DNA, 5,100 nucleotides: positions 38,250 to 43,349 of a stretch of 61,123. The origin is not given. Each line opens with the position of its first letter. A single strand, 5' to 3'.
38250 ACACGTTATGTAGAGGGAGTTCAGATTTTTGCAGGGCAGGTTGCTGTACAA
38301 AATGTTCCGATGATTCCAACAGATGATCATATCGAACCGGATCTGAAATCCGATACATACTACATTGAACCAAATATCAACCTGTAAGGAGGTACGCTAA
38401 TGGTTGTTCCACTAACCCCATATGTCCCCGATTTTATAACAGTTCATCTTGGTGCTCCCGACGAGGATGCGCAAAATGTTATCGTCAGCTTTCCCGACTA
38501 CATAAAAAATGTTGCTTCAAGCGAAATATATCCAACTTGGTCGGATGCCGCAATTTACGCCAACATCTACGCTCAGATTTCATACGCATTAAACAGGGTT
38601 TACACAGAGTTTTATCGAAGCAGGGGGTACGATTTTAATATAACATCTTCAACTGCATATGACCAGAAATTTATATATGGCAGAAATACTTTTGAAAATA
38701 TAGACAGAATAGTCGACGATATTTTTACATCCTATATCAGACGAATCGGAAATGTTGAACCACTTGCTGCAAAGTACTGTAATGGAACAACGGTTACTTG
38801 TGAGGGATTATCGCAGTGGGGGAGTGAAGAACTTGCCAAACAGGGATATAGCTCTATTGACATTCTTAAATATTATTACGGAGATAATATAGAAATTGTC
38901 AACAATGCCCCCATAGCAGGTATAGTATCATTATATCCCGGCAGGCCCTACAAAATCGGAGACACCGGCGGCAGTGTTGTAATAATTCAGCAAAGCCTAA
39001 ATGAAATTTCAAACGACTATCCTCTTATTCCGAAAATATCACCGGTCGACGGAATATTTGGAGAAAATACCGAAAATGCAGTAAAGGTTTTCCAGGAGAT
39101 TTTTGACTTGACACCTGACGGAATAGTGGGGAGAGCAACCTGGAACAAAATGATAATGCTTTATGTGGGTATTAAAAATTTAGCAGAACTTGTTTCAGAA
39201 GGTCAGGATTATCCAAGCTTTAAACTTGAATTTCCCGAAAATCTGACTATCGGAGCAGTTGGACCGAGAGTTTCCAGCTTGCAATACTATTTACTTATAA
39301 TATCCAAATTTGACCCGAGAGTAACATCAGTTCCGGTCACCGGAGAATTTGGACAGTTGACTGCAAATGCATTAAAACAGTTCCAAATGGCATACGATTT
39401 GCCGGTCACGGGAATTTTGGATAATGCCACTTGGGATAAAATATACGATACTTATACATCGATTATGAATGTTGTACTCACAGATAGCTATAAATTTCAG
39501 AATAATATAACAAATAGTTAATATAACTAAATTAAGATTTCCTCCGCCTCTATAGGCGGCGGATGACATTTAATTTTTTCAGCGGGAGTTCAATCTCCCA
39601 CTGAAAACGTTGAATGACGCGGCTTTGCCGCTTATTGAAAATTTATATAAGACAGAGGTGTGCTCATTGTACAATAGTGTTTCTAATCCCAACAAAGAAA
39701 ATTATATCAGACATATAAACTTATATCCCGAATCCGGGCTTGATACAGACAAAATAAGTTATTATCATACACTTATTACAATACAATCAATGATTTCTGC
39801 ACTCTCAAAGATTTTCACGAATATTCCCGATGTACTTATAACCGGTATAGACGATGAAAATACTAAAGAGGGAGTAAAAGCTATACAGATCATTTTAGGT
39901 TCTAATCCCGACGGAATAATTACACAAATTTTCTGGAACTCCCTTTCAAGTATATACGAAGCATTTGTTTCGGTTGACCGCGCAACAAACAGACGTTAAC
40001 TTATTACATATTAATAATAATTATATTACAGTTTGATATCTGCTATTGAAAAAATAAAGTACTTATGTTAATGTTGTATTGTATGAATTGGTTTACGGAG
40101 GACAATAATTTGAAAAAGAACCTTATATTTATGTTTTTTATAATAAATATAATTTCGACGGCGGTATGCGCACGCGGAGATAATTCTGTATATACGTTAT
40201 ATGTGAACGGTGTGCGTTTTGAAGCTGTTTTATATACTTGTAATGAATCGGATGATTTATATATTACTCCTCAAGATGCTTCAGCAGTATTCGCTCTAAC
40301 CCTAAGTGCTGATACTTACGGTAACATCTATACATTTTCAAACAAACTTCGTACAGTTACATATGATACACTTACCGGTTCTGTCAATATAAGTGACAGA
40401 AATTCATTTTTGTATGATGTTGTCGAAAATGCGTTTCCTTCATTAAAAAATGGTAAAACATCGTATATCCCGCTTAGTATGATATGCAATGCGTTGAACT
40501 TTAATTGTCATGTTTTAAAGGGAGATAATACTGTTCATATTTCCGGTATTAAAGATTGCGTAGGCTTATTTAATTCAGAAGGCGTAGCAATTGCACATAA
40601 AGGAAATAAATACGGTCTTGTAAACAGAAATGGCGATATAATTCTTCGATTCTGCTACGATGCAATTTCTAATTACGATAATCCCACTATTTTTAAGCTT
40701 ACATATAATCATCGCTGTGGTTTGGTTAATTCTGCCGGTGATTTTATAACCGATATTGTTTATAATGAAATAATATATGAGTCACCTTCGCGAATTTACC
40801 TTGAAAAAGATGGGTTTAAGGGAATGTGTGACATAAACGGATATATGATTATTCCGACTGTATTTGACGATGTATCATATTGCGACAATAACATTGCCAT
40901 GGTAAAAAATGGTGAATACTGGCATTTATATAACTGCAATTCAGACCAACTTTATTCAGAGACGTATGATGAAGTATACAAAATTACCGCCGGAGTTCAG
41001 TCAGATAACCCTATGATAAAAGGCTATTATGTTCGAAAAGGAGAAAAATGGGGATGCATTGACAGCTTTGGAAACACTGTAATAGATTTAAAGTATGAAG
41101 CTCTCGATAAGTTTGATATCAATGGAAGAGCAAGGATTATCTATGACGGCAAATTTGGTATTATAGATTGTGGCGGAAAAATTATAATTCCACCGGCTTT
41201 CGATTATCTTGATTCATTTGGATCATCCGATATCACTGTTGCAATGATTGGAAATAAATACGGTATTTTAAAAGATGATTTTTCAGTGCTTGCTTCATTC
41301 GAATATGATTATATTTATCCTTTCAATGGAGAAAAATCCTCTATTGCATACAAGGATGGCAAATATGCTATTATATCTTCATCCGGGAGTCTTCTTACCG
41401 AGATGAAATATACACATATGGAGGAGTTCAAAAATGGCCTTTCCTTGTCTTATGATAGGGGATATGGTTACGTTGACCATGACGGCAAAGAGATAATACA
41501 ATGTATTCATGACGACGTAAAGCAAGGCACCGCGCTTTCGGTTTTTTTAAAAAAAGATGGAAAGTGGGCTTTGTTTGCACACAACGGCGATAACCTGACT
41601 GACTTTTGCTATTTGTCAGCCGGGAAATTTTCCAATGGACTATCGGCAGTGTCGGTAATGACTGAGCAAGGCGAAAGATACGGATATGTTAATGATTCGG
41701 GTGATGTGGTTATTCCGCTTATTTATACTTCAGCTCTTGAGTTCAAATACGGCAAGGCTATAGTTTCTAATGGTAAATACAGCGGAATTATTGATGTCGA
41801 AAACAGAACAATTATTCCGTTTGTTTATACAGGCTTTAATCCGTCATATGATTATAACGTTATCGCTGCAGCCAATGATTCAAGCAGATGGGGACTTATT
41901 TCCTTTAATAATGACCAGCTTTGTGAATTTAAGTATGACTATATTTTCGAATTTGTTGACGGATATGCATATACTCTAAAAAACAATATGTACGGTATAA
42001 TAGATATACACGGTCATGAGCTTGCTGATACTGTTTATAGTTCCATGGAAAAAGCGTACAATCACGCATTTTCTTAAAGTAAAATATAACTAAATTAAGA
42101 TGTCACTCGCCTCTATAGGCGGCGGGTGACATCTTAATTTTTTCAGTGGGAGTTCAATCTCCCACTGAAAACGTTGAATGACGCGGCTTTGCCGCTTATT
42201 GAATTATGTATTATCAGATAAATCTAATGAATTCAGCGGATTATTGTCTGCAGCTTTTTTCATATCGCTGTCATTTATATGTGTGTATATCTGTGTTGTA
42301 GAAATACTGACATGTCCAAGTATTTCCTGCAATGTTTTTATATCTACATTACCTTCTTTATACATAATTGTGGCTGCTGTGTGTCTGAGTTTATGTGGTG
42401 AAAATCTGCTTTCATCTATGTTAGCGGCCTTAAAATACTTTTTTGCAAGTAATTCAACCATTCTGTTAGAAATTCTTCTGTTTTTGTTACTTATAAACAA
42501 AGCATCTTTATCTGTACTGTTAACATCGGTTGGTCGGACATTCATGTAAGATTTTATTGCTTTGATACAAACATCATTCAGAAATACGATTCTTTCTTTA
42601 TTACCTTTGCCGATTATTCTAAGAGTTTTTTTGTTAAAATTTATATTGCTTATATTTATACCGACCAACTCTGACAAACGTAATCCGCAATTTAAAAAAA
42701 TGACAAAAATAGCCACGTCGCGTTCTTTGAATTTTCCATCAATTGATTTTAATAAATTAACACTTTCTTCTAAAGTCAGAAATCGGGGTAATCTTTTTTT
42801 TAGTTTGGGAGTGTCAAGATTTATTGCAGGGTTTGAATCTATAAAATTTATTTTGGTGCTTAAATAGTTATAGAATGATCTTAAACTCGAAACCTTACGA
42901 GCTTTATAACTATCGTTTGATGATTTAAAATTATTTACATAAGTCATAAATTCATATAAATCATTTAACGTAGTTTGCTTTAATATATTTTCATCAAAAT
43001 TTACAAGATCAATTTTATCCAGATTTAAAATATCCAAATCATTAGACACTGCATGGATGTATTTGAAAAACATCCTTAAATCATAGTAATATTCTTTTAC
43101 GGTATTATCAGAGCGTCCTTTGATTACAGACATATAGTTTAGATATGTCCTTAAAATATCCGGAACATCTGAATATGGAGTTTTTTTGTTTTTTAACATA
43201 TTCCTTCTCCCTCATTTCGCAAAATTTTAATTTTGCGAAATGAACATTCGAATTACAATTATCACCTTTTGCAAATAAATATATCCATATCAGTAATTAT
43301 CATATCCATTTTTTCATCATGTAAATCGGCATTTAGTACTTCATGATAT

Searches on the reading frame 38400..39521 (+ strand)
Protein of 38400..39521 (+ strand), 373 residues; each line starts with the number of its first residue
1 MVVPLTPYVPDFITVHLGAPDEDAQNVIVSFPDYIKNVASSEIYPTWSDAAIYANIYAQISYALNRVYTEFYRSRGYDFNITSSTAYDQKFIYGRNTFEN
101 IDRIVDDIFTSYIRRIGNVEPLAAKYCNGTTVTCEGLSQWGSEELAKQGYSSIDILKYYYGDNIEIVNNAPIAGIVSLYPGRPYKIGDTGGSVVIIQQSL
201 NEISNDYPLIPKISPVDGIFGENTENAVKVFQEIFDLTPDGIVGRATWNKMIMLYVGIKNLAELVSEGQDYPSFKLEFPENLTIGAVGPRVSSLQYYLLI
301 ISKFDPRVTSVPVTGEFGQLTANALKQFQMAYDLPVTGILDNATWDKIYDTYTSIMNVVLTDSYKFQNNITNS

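Call 81: search_protein_families(library=pfam, proteins=[window:38400-39521:+], max_evalue=0.00001)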
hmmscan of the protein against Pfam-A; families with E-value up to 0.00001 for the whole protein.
window:38400-39521:+ (373 aa): 1 family
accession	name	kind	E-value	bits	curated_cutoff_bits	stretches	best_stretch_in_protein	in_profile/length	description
PF01471.23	PG_binding_1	-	1.5e-32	111.9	23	2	190-251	2-57/57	Putative peptidoglycan binding domain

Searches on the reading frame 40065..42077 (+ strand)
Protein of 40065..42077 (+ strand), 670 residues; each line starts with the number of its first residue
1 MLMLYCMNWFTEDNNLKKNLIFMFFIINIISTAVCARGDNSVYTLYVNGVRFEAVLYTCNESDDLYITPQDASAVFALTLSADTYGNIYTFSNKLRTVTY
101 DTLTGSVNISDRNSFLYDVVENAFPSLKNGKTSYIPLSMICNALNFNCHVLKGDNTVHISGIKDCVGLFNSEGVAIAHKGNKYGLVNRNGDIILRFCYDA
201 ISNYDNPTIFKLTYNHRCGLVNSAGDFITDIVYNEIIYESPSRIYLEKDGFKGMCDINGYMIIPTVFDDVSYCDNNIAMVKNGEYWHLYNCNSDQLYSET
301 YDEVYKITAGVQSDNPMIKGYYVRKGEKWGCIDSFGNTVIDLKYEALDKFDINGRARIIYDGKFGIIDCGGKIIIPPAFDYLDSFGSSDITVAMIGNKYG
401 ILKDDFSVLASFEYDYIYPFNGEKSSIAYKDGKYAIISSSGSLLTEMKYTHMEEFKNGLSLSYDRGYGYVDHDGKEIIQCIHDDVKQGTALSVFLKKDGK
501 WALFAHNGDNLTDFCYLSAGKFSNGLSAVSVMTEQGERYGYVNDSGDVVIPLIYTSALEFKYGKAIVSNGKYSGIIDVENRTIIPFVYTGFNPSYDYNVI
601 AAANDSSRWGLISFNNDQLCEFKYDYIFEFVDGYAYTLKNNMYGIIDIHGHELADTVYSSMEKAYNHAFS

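Call 81: search_protein_families(library=pfam, proteins=[window:40065-42077:+], max_evalue=0.00001)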
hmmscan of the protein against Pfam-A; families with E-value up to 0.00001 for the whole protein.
window:40065-42077:+ (670 aa): 1 family
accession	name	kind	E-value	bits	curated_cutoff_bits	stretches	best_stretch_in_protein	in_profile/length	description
PF14903.11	WG_beta_rep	-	9.8e-42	141.1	25.6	2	539-570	1-32/35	WG containing repeat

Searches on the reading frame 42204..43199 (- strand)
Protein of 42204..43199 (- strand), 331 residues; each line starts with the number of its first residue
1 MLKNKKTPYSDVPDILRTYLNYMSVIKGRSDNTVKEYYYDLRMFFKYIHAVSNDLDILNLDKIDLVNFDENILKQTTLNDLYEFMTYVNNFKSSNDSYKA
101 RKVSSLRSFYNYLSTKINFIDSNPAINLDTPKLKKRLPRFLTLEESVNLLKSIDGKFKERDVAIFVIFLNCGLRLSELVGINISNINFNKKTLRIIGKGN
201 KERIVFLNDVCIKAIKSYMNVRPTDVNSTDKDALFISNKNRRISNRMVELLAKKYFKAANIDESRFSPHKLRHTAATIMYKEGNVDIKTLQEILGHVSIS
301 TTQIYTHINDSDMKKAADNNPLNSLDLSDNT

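Call 81: search_protein_families(library=pfam, proteins=[window:42204-43199:-], max_evalue=0.00001)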
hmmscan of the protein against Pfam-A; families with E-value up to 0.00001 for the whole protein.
window:42204-43199:- (331 aa): 2 families
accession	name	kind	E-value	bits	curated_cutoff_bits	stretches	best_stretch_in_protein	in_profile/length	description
PF00589.27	Phage_integrase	-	1.8e-43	148.8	27.1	1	140-310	2-170/172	Phage integrase family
PF02899.23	Phage_int_SAM_1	-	3.8e-09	37.1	22.3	1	18-72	3-55/83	Phage integrase, N-terminal SAM-like domain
